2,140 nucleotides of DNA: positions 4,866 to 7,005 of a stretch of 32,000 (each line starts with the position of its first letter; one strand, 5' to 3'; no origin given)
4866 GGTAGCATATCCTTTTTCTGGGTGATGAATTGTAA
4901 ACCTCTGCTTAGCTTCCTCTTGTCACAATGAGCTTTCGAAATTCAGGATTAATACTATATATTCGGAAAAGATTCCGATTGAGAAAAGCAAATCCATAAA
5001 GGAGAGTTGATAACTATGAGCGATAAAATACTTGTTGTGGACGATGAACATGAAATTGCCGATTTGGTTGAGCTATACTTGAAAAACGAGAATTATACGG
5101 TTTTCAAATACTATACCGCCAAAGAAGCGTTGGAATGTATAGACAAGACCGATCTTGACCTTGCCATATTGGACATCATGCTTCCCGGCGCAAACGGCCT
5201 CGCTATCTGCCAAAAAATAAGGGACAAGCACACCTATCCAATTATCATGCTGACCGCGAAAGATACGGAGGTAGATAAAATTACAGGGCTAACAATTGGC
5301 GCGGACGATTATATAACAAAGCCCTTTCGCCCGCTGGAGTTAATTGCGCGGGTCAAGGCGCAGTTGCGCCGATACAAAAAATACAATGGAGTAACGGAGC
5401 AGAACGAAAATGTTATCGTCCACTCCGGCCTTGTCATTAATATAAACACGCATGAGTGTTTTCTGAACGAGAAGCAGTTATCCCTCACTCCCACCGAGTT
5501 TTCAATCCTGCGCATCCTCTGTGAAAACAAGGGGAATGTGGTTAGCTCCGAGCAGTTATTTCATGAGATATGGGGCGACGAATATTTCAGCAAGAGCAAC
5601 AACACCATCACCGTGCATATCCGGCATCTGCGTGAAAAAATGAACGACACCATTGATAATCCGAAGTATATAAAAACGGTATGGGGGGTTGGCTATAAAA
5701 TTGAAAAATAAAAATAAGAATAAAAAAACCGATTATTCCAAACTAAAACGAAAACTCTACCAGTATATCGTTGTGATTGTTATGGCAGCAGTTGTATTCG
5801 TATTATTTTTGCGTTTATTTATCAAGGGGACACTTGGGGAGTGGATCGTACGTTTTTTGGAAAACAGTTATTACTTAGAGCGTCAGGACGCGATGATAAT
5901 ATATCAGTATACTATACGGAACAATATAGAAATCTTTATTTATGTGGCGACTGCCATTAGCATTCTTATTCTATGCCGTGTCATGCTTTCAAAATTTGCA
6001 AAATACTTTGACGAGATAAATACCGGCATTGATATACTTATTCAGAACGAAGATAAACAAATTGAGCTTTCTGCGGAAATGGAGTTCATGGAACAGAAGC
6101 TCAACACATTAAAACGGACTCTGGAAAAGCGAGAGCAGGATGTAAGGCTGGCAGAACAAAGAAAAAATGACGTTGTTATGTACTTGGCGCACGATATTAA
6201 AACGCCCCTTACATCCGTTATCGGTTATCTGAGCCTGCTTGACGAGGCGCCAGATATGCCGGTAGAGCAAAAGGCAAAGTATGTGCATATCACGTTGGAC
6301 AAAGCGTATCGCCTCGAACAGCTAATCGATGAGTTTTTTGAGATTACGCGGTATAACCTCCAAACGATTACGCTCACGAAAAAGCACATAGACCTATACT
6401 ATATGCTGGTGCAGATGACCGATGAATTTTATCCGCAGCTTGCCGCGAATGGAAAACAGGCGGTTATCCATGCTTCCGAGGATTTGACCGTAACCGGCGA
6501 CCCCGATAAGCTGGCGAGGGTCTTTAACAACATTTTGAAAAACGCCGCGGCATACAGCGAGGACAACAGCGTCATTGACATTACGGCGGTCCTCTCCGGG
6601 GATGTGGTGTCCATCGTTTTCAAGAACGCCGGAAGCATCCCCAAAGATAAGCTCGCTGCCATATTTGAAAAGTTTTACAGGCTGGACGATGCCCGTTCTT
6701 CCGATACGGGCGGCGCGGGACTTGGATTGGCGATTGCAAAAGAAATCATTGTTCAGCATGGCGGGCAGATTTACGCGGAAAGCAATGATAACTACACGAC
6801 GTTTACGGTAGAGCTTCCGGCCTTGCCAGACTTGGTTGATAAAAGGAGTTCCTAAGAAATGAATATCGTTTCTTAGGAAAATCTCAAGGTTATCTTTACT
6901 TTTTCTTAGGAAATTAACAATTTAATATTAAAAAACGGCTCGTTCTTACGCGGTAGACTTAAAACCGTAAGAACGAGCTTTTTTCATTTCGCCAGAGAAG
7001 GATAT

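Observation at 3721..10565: Chromosomal vanA-type glycopeptide-resistance island with an unusual decayed architecture: IS relic, vanRS, vanW relic, vanHAX, racemase relic, no vanY or vanZ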

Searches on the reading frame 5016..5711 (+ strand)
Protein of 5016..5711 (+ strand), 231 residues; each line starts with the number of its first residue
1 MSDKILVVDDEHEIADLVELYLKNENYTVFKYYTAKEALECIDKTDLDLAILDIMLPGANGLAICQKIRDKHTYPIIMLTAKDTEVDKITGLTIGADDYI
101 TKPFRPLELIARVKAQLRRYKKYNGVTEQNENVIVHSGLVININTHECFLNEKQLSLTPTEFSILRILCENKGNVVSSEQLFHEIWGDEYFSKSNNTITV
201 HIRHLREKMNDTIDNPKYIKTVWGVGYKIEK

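Call 5: search_protein_families(library=ncbifam, proteins=[window:5016-5711:+])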
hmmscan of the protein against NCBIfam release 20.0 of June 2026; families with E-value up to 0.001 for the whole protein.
window:5016-5711:+ (231 aa): 104 families (the best 25 are shown)
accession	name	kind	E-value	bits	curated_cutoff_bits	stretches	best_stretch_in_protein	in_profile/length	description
NF000401.1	vanR-A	exception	1.2e-160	532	500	1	1-231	1-231/231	vancomycin resistance response regulator transcription factor VanR-A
NF033117.2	vanR_ACDEGLN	exception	6.1e-121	402.1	350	1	5-230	1-226/226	VanR-ABDEGLN family response regulator transcription factor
NF000404.1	vanR-D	exception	1.4e-92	309.5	500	1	1-231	1-232/232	vancomycin resistance response regulator transcription factor VanR-D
NF000403.1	vanR-C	exception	2e-81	273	480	1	1-231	1-231/231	vancomycin resistance response regulator transcription factor VanR-C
NF033120.0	vanR_FM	exception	2.8e-74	249.6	460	1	4-229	5-229/231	vancomycin resistance response regulator transcription factor, VanR-F/VanR-M family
NF040534.1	resp_reg_YycF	equivalog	8.3e-67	224.8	340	1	4-230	2-228/231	response regulator YycF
NF040689.1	MtrAB_MtrA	equivalog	7.7e-64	215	300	1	5-229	1-218/219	MtrAB system response regulator MtrA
NF045944.1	ResRegRpaBCyano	equivalog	1e-60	205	330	1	6-230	1-228/229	response regulator transcription factor RpaB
TIGR02154.1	PhoB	equivalog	1.9e-60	204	296.2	1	1-229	1-225/226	phosphate regulon transcriptional regulator PhoB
NF007005.1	PRK09468.1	equivalog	6.5e-59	199.2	331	1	2-227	3-229/237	osmolarity response regulator transcription factor OmpR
NF007982.1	PRK10710.1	equivalog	7.6e-57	192.6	380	1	3-230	8-228/235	envelope stress response regulator BaeR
NF053854.1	RespRegPhoBBctds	equivalog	8.3e-57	192.1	270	1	5-229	1-224/225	two-component system response regulator PhoB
NF041209.1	resp_regPieR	equivalog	1e-55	188.9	450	1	4-230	2-228/231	two component system response regulator PieR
NF008296.0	PRK11083.1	equivalog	1.1e-54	185.3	273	1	3-230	4-226/228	two-component system response regulator CreB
NF008199.0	PRK10955.1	equivalog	1.9e-50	172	341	1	3-228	2-227/232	envelope stress response regulator transcription factor CpxR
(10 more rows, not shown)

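Call 53: list_cluster_members(proteins=[window:5016-5711:+, window:7567-8535:+, window:7555-8535:+, window:9565-10173:+, window:12085-12810:-, window:12807-14471:-, window:14638-16068:-, window:1322-2692:-, window:4-597:+])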
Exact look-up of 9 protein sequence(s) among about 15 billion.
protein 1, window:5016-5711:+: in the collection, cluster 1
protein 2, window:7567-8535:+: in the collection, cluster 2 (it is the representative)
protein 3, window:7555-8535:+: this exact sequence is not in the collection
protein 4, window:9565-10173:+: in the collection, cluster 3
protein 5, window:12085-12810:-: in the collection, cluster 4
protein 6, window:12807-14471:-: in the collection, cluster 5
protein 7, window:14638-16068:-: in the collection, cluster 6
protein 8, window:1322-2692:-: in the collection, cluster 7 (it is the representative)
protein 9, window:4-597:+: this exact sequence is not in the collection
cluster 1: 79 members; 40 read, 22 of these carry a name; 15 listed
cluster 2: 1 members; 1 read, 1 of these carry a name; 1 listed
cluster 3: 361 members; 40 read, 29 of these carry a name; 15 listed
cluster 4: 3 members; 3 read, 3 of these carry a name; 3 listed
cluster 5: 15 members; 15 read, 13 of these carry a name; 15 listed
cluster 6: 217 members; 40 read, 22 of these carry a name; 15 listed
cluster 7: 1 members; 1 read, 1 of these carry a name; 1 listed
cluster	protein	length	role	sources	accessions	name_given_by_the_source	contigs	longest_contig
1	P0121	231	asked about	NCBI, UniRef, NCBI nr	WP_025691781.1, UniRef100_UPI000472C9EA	vancomycin resistance response regulator transcription factor VanR-A [Paenibacillus ... | vancomycin resistance response regulator transcription factor VanR-A n=1 ...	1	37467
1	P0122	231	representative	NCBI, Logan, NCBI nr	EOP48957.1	regulatory protein vanR [Bacillus cereus VDM053]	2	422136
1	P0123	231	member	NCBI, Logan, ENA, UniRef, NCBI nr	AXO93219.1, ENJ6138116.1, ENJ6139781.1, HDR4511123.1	VanA-type vancomycin resistance DNA-binding response regulator VanR [Bacillus anthracis] | vancomycin resistance response regulator transcription factor VanR-A n=1 Tax=Bacillus ... | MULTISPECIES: vancomycin resistance response regulator transcription factor VanR-A ...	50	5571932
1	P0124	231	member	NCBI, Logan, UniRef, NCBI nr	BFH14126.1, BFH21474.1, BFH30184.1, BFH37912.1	VanA-type vancomycin resistance DNA-binding response regulator VanR [Paenibacillus ... | VanA-type vancomycin resistance DNA-binding response regulator VanR n=1 Tax=Paenibacillus ... | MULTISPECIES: vancomycin resistance response regulator transcription factor VanR-A ...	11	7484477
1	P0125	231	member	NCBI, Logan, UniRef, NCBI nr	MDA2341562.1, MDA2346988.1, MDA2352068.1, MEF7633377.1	VanA-type vancomycin resistance DNA-binding response regulator VanR [Bacillus cereus] | vancomycin resistance response regulator transcription factor VanR-A n=1 Tax=Bacillus ...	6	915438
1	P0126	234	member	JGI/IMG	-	two-component system, OmpR family, response regulator VanR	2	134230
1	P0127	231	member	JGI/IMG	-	two-component system, OmpR family, response regulator VanR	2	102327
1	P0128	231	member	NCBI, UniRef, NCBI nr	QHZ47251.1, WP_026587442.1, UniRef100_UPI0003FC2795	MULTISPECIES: vancomycin resistance response regulator transcription factor VanR-A ... | vancomycin resistance response regulator transcription factor VanR-A n=1 Tax=Bacillus ...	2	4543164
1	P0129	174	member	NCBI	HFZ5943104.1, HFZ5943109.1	TPA: response regulator transcription factor, partial [Enterococcus faecium]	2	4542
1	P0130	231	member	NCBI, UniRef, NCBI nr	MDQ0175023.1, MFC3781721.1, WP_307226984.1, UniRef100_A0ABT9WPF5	vancomycin resistance response regulator transcription factor VanR-A [Bacillus ... | Two-component system response regulator VanR n=1 Tax=Bacillus chungangensis TaxID=587633 ...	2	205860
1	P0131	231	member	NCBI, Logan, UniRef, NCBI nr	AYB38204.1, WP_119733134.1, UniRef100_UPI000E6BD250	vancomycin resistance response regulator transcription factor VanR-A [Brevibacillus ... | vancomycin resistance response regulator transcription factor VanR-A n=1 ...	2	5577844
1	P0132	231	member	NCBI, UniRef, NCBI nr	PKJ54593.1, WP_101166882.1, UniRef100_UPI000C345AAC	VanR-ABDEGLN family response regulator transcription factor [Bacillus sp. SN10] | VanR-ABDEGLN family response regulator transcription factor n=1 Tax=Bacillus sp. SN10 ...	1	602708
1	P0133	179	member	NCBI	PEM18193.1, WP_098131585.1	response regulator transcription factor, partial [Bacillus wiedmannii]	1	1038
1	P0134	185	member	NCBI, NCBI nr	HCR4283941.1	TPA: response regulator transcription factor, partial [Enterococcus faecium] | response regulator transcription factor [Enterococcus faecium]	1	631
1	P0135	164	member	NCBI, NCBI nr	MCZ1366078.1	response regulator transcription factor, partial [Enterococcus faecium] | response regulator transcription factor [Enterococcus faecium]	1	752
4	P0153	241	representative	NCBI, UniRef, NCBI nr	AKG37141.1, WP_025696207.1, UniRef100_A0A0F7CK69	LytR/AlgR family response regulator transcription factor [Paenibacillus durus] | LytTR family transcriptional regulator n=1 Tax=Paenibacillus durus ATCC 35681 ... | LytTR family DNA-binding domain-containing protein [Paenibacillus durus]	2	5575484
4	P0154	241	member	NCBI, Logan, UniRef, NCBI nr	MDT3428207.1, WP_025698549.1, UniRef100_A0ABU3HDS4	two-component system LytT family response regulator [Paenibacillus forsythiae] | Two-component system LytT family response regulator n=1 Tax=Paenibacillus forsythiae ... | LytTR family DNA-binding domain-containing protein [Paenibacillus forsythiae]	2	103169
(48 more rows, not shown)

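Call 72: find_encoding_contigs(protein=P0154, flank=7000, max_places=3)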
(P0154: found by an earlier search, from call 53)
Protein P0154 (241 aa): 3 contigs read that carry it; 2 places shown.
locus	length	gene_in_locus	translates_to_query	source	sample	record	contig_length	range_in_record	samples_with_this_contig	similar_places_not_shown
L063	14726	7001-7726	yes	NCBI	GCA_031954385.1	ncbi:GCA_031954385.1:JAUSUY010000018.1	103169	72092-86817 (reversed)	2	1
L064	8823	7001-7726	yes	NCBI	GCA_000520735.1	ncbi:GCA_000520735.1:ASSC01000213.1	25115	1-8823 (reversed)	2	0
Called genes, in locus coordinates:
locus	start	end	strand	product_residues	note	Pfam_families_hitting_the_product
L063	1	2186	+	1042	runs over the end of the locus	PF00497:SBP_bac_3, PF00989:PAS (faint), PF08448:PAS_4 (faint), PF13426:PAS_9 (faint), PF08447:PAS_3, PF00990:GGDEF, PF00563:EAL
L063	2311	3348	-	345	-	PF00990:GGDEF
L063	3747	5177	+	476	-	PF01134:GIDA (faint), PF01266:DAO (faint), PF07992:Pyr_redox_2 (faint), PF21688:FAD-depend_C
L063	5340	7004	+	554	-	PF07694:5TM-5TMR_LYT, PF07155:ECF-ribofla_trS (weak), PF12822:ECF_trnsprt (weak), PF06580:His_kinase, PF02518:HATPase_c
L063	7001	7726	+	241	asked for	PF00072:Response_reg, PF04397:LytTR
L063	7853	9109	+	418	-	PF07690:MFS_1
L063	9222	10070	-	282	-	PF00126:HTH_1, PF03466:LysR_substrate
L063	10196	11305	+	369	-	PF01408:GFO_IDH_MocA, PF22685:Gal80p_C-like, PF22725:GFO_IDH_MocA_C3, PF02894:GFO_IDH_MocA_C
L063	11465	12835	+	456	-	PF00171:Aldedh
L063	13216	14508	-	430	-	PF00364:Biotin_lipoyl, PF25984:BSH_YknX (weak), PF26018:BSH_RND_rel (weak), PF02817:E3_binding, PF00198:2-oxoacid_dh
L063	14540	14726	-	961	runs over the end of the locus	PF00676:E1_dh, PF02779:Transket_pyr, PF16870:OxoGdeHyase_C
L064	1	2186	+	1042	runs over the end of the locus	PF00497:SBP_bac_3, PF00989:PAS (faint), PF08448:PAS_4 (faint), PF13426:PAS_9 (faint), PF08447:PAS_3, PF00990:GGDEF, PF00563:EAL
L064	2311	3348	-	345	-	PF00990:GGDEF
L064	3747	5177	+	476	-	PF01134:GIDA (faint), PF01266:DAO (faint), PF07992:Pyr_redox_2 (faint), PF21688:FAD-depend_C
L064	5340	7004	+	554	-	PF07694:5TM-5TMR_LYT, PF07155:ECF-ribofla_trS (weak), PF12822:ECF_trnsprt (weak), PF06580:His_kinase, PF02518:HATPase_c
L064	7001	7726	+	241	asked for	PF00072:Response_reg, PF04397:LytTR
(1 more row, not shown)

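Call 73: find_encoding_contigs(protein=P0153, flank=7000, max_places=3)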
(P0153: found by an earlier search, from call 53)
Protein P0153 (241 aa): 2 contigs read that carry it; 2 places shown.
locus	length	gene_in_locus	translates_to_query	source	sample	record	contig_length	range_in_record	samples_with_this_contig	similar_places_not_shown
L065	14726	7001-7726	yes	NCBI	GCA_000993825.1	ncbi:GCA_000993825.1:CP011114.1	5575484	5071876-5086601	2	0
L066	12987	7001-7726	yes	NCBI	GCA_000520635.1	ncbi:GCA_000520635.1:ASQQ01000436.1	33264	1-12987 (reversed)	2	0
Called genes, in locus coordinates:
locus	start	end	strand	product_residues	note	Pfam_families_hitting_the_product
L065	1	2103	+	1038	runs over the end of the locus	PF00497:SBP_bac_3, PF00989:PAS (faint), PF08448:PAS_4 (faint), PF08447:PAS_3, PF13426:PAS_9 (weak), PF00990:GGDEF, PF00563:EAL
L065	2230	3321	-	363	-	PF00990:GGDEF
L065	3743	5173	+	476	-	PF01134:GIDA (faint), PF01266:DAO (faint), PF07992:Pyr_redox_2 (faint), PF21688:FAD-depend_C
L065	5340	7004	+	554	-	PF07694:5TM-5TMR_LYT, PF07155:ECF-ribofla_trS (weak), PF12822:ECF_trnsprt (weak), PF06580:His_kinase, PF02518:HATPase_c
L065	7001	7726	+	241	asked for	PF00072:Response_reg, PF04397:LytTR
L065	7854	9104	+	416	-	PF07690:MFS_1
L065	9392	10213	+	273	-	PF00561:Abhydrolase_1, PF12146:Hydrolase_4, PF12697:Abhydrolase_6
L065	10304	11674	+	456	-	PF00171:Aldedh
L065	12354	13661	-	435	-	PF00364:Biotin_lipoyl, PF25984:BSH_YknX (weak), PF02817:E3_binding, PF00198:2-oxoacid_dh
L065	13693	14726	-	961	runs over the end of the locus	PF00676:E1_dh, PF02779:Transket_pyr, PF16870:OxoGdeHyase_C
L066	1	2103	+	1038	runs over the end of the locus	PF00497:SBP_bac_3, PF00989:PAS (faint), PF08448:PAS_4 (faint), PF08447:PAS_3, PF13426:PAS_9 (weak), PF00990:GGDEF, PF00563:EAL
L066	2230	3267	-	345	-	PF00990:GGDEF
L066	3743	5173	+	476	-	PF01134:GIDA (faint), PF01266:DAO (faint), PF07992:Pyr_redox_2 (faint), PF21688:FAD-depend_C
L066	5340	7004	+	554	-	PF07694:5TM-5TMR_LYT, PF07155:ECF-ribofla_trS (weak), PF12822:ECF_trnsprt (weak), PF06580:His_kinase, PF02518:HATPase_c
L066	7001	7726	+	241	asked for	PF00072:Response_reg, PF04397:LytTR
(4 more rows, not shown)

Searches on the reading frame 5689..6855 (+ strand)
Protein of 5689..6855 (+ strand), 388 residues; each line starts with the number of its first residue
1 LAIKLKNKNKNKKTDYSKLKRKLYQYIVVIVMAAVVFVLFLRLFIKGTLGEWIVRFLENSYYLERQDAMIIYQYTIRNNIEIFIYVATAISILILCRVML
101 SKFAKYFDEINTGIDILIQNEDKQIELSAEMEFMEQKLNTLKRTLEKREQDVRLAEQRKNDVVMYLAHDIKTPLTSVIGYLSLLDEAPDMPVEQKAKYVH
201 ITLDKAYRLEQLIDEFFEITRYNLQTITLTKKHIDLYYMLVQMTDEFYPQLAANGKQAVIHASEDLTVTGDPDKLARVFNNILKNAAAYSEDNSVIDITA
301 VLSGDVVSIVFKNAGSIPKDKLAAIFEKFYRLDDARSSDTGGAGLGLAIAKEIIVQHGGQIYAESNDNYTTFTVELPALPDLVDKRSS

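Call 5: search_protein_families(library=ncbifam, proteins=[window:5689-6855:+])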
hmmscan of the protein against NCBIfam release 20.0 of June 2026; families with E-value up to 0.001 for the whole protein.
window:5689-6855:+ (388 aa): 72 families (the best 25 are shown)
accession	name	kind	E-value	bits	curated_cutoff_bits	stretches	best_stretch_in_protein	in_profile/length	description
NF033091.0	HK_VanS_ACDEFG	equivalog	1.3e-131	438.1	400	1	87-377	2-293/293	vancomycin resistance histidine kinase VanS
NF046044.1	PnpS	equivalog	1.1e-47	162.9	400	1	109-377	122-390/390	two-component system histidine kinase PnpS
TIGR02966.1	phoR_proteo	equivalog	1e-45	156.2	334.2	1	97-374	54-331/333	phosphate regulon sensor histidine kinase PhoR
NF033092.0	HK_WalK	equivalog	1.2e-44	152.9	725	1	155-377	368-593/594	cell wall metabolism sensor histidine kinase WalK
TIGR01386.1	cztS_silS_copS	subfamily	1.8e-38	132.7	292.55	1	126-377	215-457/457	heavy metal sensor histidine kinase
NF033093.1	HK_VicK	exception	4.4e-36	124.5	680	1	157-378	207-435/448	cell wall metabolism sensor histidine kinase VicK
NF008312.0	PRK11100.1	equivalog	3.8e-34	118.4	356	1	84-367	194-462/477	two-component system sensor histidine kinase CreC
NF053855.1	HisKinPhoRBctds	equivalog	6.1e-33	114.1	500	1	148-368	354-572/583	two-component system sensor histidine kinase PhoR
NF012163.2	BaeS_SmeS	equivalog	1.9e-32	112.8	500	1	69-365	154-444/457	sensor histidine kinase efflux regulator BaeS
NF007837.0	PRK10549.1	equivalog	9.8e-32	110.2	603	1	129-378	217-458/466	envelope stress sensor histidine kinase BaeS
NF041735.1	hist_kin_RppB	equivalog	2.6e-31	108.9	400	1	166-377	223-438/438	two-component system sensor histidine kinase RppB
NF008235.0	PRK11006.1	equivalog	9e-31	107.2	390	1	101-377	150-422/431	phosphate regulon sensor histidine kinase PhoR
NF041880.1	EPS_EpsF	equivalog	1e-30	106.7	900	1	152-368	267-480/492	response regulator EpsF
NF047874.1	MASE3_PAS_HK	subfamily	5.1e-30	104.8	560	1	134-380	376-626/655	MASE3 domain-containing sensor histidine kinase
NF041210.1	his_kin_PieS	equivalog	1.2e-29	103.7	850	1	80-380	173-472/474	two component system sensor histidine kinase PieS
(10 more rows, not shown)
